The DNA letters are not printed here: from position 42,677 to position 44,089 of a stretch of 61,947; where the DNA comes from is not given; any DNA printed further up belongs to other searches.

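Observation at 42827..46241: Four-gene operon (2-TM protein, P-loop NTPase, 59-aa Tyr/Ser/acidic repeat peptide, anSME-like radical SAM-SPASM enzyme) between CBASS and an AbiL-like module: candidate undescribed RiPP-type or defence system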

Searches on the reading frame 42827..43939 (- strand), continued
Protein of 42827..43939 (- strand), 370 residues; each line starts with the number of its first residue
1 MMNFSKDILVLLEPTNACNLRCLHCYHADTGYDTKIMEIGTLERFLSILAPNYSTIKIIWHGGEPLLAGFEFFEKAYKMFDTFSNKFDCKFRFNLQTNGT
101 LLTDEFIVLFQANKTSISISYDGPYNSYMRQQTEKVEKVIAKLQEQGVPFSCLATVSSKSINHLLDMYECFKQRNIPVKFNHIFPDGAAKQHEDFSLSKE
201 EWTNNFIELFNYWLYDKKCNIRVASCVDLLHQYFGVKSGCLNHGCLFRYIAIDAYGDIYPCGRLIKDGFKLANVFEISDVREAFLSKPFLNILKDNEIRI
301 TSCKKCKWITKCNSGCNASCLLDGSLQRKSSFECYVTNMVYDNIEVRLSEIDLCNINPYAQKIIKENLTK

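Call 61: search_protein_families(library=padloc, proteins=[L088:5402-6100:+, L088:6197-6901:+, L088:6918-8489:+, L088:8486-10537:+, L094:800-1504:+, L094:1562-3139:+, L094:3136-5265:+, L094:5319-6218:+, L090:2765-6379:+, L002:1555-3492:+], max_evalue=0.001)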
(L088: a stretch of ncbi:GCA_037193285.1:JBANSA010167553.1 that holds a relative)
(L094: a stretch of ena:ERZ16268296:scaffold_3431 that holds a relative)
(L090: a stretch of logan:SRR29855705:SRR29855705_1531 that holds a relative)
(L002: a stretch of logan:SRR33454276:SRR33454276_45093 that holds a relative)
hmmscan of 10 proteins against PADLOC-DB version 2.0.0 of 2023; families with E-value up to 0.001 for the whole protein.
L088:5402-6100:+ (232 aa): 0 families

L088:6197-6901:+ (234 aa): 0 families

L088:6918-8489:+ (523 aa): 30 families (the best 25 are shown)
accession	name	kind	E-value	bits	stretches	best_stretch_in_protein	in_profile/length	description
PDLC04138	mad6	-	1.4e-23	81.7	1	123-384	149-393/659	mads_6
PDLC03920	MkoA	-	4e-16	56.5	1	127-314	123-288/1112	-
PDLC04042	PD-T4-6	-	4.3e-14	50.8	1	123-310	105-280/292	-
PDLC04053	PD-T4-6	-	1.7e-13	48.8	1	122-307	105-276/311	-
PDLC04047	PD-T4-6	-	1.5e-12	45.2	1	129-237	113-211/327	-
PDLC04057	PD-T4-6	-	7.5e-12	43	1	124-289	105-256/443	-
PDLC04039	PD-T4-6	-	6.6e-11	39.9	1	130-238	117-215/458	-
PDLC04058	PD-T4-6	-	1.1e-09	35.9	1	93-182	78-168/460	-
PDLC04064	PD-T4-6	-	1.1e-09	35.7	1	123-260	115-242/369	-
PDLC04060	PD-T4-6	-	2.8e-09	34.4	1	129-237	110-208/486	-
PDLC04043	PD-T4-6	-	7.2e-09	33.2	1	130-246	118-225/452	-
PDLC04054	PD-T4-6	-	6.4e-08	30.4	1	129-299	113-270/347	-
PDLC03921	MkoA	-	2.3e-07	26.9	1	130-174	590-632/1607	-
PDLC04049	PD-T4-6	-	2.6e-07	27.8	1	108-178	93-164/442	-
PDLC04044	PD-T4-6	-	8.1e-07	26.5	1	133-316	144-305/372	-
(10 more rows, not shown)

L088:8486-10537:+ (683 aa): 0 families

L094:800-1504:+ (234 aa): 0 families

L094:1562-3139:+ (525 aa): 9 families
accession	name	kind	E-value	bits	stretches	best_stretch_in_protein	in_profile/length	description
PDLC04138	mad6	-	2.2e-12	44.7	1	73-318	93-318/659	mads_6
PDLC03920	MkoA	-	8.6e-10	35.5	1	94-316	71-280/1112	-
PDLC03921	MkoA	-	4.2e-08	29.3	1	76-203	532-650/1607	-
PDLC04047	PD-T4-6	-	7.4e-08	29.8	1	70-265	46-228/327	-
PDLC04042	PD-T4-6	-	9.1e-08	30.1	1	95-310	70-269/292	-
PDLC04053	PD-T4-6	-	1.4e-07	29.3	1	94-312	69-270/311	-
PDLC04054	PD-T4-6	-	2.4e-07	28.5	1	105-307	82-266/347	-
PDLC04044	PD-T4-6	-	0.00013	19.2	1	98-307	101-285/372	-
PDLC04050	PD-T4-6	-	0.00025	18.1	0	225-306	242-318/480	-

L094:3136-5265:+ (709 aa): 1 family
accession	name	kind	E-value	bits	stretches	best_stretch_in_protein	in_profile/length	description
PDLC03859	LmuB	-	9.8e-06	23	1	296-598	269-487/611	-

L094:5319-6218:+ (299 aa): 0 families

L090:2765-6379:+ (1204 aa): 1 family
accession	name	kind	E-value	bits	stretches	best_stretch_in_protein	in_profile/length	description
PDLC02220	Tmn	-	6.3e-64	214.4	2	25-443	39-476/1273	-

L002:1555-3492:+ (645 aa): 86 families (the best 25 are shown)
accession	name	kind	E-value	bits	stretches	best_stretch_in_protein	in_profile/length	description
PDLC02979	AriA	-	1.3e-53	181.1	1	1-395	1-370/373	-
PDLC00069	GajA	-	5.4e-26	89.2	1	3-420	3-403/687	AAA ATPase domain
PDLC00063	GajA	-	4.9e-24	82.9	1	1-443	1-442/679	AAA ATPase domain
PDLC00096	GajA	-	1.2e-23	81.8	2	1-90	1-94/630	AAA ATPase domain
PDLC00065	GajA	-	1.7e-22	77.9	1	1-416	1-405/670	AAA ATPase domain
PDLC00071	GajA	-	2.3e-22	77.5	2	225-415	174-339/588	AAA ATPase domain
PDLC00099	GajA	-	6.3e-22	76.3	2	1-81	1-84/626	AAA ATPase domain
PDLC00070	GajA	-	2.1e-21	74.2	2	243-460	204-406/596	AAA ATPase domain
PDLC02980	AriA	-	1.2e-19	69.5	1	28-396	4-301/304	-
PDLC00083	GajA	-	2.5e-19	67.1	2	220-422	181-363/639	AAA ATPase domain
PDLC00077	GajA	-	2.8e-19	67.1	1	3-420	3-402/616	AAA ATPase domain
PDLC00086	GajA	-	6.1e-19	66.2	2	301-364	274-331/600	AAA ATPase domain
PDLC00079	GajA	-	2.8e-18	64.1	2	1-260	1-248/702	AAA ATPase domain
PDLC00091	GajA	-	3.2e-18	63.9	1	1-415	1-359/627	AAA ATPase domain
PDLC00073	GajA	-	8.3e-18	62.6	2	225-415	171-350/589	AAA ATPase domain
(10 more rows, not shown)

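Call 63: search_solved_structures(query=L088:8486-10537:+, max_evalue=1)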
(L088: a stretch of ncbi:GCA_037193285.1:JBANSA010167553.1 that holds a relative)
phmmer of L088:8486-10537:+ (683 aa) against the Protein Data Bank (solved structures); distinct sequences matched with E-value up to 1: 4.
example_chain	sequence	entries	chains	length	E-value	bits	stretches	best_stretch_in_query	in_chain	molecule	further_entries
3qe6_A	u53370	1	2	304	0.23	13.1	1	356-417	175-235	Protein kinase C and casein kinase II substrate protein 3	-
3m3w_A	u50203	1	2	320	0.25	13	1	356-417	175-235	Protein kinase C and casein kinase II substrate protein 3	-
3syv_A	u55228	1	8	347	0.29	12.8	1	356-417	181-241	Protein kinase C and casein kinase II substrate protein 3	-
8i4n_A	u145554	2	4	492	0.41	12.3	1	549-643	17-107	6-phosphogluconate dehydrogenase, decarboxylating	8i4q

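Call 67: search_dna_similar(query=window:42827-43939:-, collection=plasmids, mode=protein, max_rows=10)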
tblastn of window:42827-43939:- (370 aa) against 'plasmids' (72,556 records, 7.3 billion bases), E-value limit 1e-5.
Records with a match: 342; places in all: 416; records where one place covers at least 80% of the query: 292.
Best place of each record, by identity: <60% 342.
By first word of the organism name: Pseudomonas 130; Bacillus 37; Clostridium 17; Ralstonia 16; Enterococcus 15; Escherichia 13; Vibrio 12; Rhizobium 8; Klebsiella 7; Pantoea 7; and 50 more.
By predicted mobility (MOB-suite, as given by PLSDB): non-mobilizable 243; conjugative 74; mobilizable 25.
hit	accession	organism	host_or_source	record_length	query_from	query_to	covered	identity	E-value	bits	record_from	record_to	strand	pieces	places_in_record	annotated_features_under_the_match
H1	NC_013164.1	Anaerococcus prevotii DSM 20548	-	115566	10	341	90%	28.4%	2e-15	85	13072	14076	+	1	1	radical SAM protein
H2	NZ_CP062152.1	Vibrio parahaemolyticus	oyster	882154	10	345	91%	26.3%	1e-20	100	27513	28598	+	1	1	radical SAM protein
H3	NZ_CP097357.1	Vibrio parahaemolyticus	oyster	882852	10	345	91%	26.3%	1e-20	100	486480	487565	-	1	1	radical SAM protein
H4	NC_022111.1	Prevotella sp. oral taxon 299 str. F0039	Homo sapiens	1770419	4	325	87%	27.2%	2e-25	115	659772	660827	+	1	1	none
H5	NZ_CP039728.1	Bacillus sp. S3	whole organism,Contaminated Mine Soils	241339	18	351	90%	26.1%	9e-22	104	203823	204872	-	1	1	anaerobic sulfatase maturase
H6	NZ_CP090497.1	Photobacterium damselae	Seriola lalandi,Cell culture,Caudal ...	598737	9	350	92%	25.5%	1e-12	77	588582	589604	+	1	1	radical SAM protein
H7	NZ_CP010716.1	Phaeobacter piscinae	cell culture,fish larvae aquaculture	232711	9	366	97%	23.9%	1e-11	74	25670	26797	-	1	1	grrM: cyclophane-forming radical SAM/SPASM peptide maturase GrrM/OscB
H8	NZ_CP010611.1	Phaeobacter inhibens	cell culture,clam larvae aquaculture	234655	9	366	97%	23.9%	1e-11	74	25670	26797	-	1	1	grrM: cyclophane-forming radical SAM/SPASM peptide maturase GrrM/OscB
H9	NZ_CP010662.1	Phaeobacter inhibens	cell culture,clam larvae aquaculture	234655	9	366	97%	23.9%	1e-11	74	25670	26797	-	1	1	grrM: cyclophane-forming radical SAM/SPASM peptide maturase GrrM/OscB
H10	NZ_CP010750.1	Phaeobacter inhibens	cell culture,algae aquaculture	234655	9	366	97%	23.9%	1e-11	74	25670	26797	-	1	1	grrM: cyclophane-forming radical SAM/SPASM peptide maturase GrrM/OscB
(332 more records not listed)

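Call 68: search_dna_similar(query=window:42827-43939:-, collection=phages, mode=protein, max_rows=10)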
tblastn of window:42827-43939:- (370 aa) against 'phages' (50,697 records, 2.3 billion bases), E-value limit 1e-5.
Records with a match: 30; places in all: 30; records where one place covers at least 80% of the query: 23.
Best place of each record, by identity: <60% 30.
By first word of the organism name: Bacteriophage 16; Salmonella 6; Klebsiella 2; Ralstonia 2; Thermus 1; Phage 1; Escherichia 1; Vibrio 1.
By host as written in the record: - 20; Homo sapiens 4; Salmonella enterica subsp. enterica serovar Kentucky 2; Klebsiella pneumoniae ST512-KPC3 1; Klebsiella pneumoniae ST11-OXA245 1; Thermus thermophilus HB8 1; Escherichia coli O157:H7 ATCC 43895 1.
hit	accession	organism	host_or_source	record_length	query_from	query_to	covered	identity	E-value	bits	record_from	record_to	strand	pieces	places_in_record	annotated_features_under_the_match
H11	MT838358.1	Bacteriophage sp.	human fecal samples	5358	4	316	85%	28.1%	2e-24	110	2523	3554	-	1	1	record has no annotation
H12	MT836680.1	Bacteriophage sp.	human fecal samples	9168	12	349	91%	24.6%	1e-7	60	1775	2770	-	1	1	record has no annotation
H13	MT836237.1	Bacteriophage sp.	human fecal samples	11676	3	332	89%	24.5%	7e-6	54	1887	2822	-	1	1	record has no annotation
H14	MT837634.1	Bacteriophage sp.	human fecal samples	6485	15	319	82%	26.3%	6e-6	54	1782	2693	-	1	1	record has no annotation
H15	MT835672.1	Bacteriophage sp.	human fecal samples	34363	4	316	85%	25.2%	4e-22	103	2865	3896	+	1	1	record has no annotation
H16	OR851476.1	Salmonella phage S.Kent 1-2-1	Salmonella enterica subsp. enterica ...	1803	18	316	81%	26.2%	1e-22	104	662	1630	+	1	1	record has no annotation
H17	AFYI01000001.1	Salmonella enterica subsp. enterica serovar Infantis str. ...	Homo sapiens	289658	6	316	84%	24.8%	4e-17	89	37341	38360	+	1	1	radical SAM domain protein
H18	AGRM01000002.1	Salmonella enterica subsp. houtenae str. ATCC BAA-1581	Homo sapiens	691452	10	318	84%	24.9%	2e-17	90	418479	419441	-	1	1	serine-type sulfatase anaerobic maturase AtsB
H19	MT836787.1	Bacteriophage sp.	human fecal samples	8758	4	316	85%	24.5%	1e-21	102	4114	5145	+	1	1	record has no annotation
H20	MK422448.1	Klebsiella phage ST512-KPC3phi13.3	Klebsiella pneumoniae ST512-KPC3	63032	16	316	81%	25.4%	2e-22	105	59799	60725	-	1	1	anaerobic sulfatase maturase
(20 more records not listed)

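Call 91: find_related_loci(query=A1, collection=viral_contigs, flank=8000)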
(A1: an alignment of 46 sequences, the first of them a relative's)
Query A1 (369 aa) in viral_contigs; peptide patterns used: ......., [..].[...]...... (x = any residue, [..] = any of these).
68 stretches matched a pattern; 12 encode a relative of the query (tblastn E <= 1e-3); 12 distinct loci.
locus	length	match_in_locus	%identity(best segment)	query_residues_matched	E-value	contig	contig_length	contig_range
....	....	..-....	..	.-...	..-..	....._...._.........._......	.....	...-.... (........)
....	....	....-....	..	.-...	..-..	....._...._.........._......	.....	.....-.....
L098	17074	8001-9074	33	5-363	6e-63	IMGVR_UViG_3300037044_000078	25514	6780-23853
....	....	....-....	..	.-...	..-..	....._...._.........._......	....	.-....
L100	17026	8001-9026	27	5-352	5e-47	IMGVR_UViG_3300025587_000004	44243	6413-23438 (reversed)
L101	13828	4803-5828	27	5-352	5e-47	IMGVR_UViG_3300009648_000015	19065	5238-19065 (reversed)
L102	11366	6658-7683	26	5-352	2e-46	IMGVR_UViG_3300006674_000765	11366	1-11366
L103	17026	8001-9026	27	5-352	9e-45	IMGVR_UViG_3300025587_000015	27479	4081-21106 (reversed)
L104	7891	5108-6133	27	5-352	9e-45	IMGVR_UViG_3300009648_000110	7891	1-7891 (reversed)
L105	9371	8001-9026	26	5-352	8e-45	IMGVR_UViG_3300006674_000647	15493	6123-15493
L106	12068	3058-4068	27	7-350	2e-34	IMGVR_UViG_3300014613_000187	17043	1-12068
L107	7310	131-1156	26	4-331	5e-33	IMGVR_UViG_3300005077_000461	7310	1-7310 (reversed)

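Call 92: find_related_loci(query=A1, collection=metagenome_contigs, flank=8000)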
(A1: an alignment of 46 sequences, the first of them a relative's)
Query A1 (369 aa) in metagenome_contigs; peptide patterns used: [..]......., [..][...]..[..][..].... (x = any residue, [..] = any of these).
521 stretches matched a pattern; 428 encode a relative of the query (tblastn E <= 1e-3); the best 80 are kept; 80 distinct loci.
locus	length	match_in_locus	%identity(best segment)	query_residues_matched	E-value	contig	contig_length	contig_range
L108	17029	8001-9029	53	2-344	2e-119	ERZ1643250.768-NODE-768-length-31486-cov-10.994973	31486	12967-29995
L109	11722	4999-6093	32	7-366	2e-72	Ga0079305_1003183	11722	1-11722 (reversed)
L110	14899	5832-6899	35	7-365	2e-71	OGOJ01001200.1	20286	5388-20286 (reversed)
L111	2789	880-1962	33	5-365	6e-68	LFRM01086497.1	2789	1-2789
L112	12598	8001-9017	34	5-344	1e-66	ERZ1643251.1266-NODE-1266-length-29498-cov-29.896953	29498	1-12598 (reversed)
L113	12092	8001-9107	31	3-365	3e-65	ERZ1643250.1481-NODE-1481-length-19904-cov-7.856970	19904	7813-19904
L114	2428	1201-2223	35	7-352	5e-62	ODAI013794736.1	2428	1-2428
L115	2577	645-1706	30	7-357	8e-56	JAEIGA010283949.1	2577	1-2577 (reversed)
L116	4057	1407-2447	32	5-356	5e-55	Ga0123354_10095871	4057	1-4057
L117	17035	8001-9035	30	9-350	4e-54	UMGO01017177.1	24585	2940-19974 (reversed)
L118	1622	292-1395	30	5-369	2e-55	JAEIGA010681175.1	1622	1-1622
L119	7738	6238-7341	29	5-369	4e-52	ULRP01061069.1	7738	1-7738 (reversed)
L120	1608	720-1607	33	5-305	3e-53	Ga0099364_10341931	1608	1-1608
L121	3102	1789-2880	28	7-363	8e-50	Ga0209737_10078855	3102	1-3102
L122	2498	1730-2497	35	7-266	4e-49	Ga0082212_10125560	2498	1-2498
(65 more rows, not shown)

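Call 94: search_protein_families(library=padloc, proteins=[L092:11001-12347:+, L092:12575-13339:+, L092:13361-14500:+, L092:14487-14909:+, L092:14902-16629:+, L006:218-1876:+, L006:1852-3045:+, L006:3558-4661:-, L005:15109-16386:-, L086:9817-12669:+], max_evalue=0.001)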
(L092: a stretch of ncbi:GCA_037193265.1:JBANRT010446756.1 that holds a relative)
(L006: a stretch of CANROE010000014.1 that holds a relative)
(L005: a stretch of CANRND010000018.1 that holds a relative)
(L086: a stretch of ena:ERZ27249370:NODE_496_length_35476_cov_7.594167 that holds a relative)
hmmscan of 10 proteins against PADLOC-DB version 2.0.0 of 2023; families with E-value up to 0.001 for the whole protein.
L092:11001-12347:+ (448 aa): 14 families
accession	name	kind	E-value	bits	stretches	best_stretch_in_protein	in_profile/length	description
PDLC01850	CARF3--CARF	-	4.8e-09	34.4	1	376-440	131-196/209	-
PDLC02402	Aga_SIR2-PNTD1-PNTD2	-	8.2e-09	32.1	1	215-292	408-483/876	Class I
PDLC01434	CasR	-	4.2e-08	31.3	1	380-440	124-178/191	"CAS-I,CAS-II,CAS-III,CAS-IV,CAS-V,CAS-VI; associated_signaling"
PDLC01879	CARF3--CARF_TM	-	6.1e-07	27.3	1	380-435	148-202/222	-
PDLC01875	CARF3--CARF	-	2.1e-06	25.6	1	385-443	142-200/219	-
PDLC01268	CasR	-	4.3e-06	24.8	1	378-439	114-172/179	"CAS-I,CAS-II,CAS-III,CAS-IV,CAS-V,CAS-VI; associated_signaling"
PDLC01866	CARF3--CARF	-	1.5e-05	23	1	380-435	130-185/207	-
PDLC01852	CARF3--CARF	-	1.9e-05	22.7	1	381-436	135-190/208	-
PDLC02418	Aga_SIR2-Kinase-PNTD1-PNTD2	-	2.2e-05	20.8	1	215-292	286-361/756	Class I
PDLC01853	CARF3--CARF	-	2.4e-05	22.1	1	385-445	134-196/209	-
PDLC01044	Csa3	-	3e-05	22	1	371-437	120-183/194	Type I-A associated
PDLC01858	CARF3--CARF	-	0.00021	19.3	1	381-436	137-190/204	-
PDLC01859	CARF3--CARF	-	0.00027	18.8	1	380-436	141-201/213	-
PDLC01860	CARF3--CARF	-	0.00077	17.6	0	384-443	138-197/210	-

L092:12575-13339:+ (254 aa): 0 families

L092:13361-14500:+ (379 aa): 0 families

L092:14487-14909:+ (140 aa): 0 families

L092:14902-16629:+ (575 aa): 4 families
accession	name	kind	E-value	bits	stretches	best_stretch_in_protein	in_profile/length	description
PDLC03859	LmuB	-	7.6e-21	72.9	1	2-551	3-584/611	-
PDLC03863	LmuB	-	1.2e-11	42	1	2-427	3-407/610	-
PDLC03867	LmuB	-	2.4e-06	24.3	1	21-208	21-212/605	-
PDLC03862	LmuB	-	3.1e-06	23.8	1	25-66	28-68/643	-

L006:218-1876:+ (552 aa): 3 families
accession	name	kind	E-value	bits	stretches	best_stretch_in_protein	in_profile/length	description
PDLC04140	mad8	-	1.4e-07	29.3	1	94-506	29-295/314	mads_8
PDLC04105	HerA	-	0.00011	18.9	1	93-171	167-242/576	-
PDLC04101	HerA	-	0.00048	17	1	94-170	170-243/400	-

L006:1852-3045:+ (397 aa): 0 families

L006:3558-4661:- (367 aa): 0 families

L005:15109-16386:- (425 aa): 0 families

L086:9817-12669:+ (950 aa): 12 families
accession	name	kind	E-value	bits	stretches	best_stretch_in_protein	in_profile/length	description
PDLC02196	IetA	-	3.6e-47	159.6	1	524-776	84-325/374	-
PDLC02195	IetA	-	1.4e-37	127.9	1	535-768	110-332/395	-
PDLC04232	IetA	-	3.4e-35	120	1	509-762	64-306/330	-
PDLC03838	DolB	-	2e-21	74.7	1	34-191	130-278/375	-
PDLC04606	PDC-M37B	-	6.2e-21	73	1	76-219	179-322/390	-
PDLC00915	TRIP13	-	4.3e-19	67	1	565-718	66-228/302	TRIP13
PDLC04231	IetA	-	7.3e-19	66.6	1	522-710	77-256/262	-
PDLC00914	TRIP13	-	2.4e-13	48.2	1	562-731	71-246/302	TRIP13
PDLC04605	PDC-M37B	-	3.8e-13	47.3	1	76-200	309-433/518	-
PDLC04140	mad8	-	1.9e-06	25.6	0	558-705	23-122/314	mads_8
PDLC01994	RtcR_PspF1--CARF_AAA_HTH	-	0.00012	19.3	0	625-759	254-376/468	-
PDLC02911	VakA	-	0.0005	18.7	0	74-99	5-30/163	-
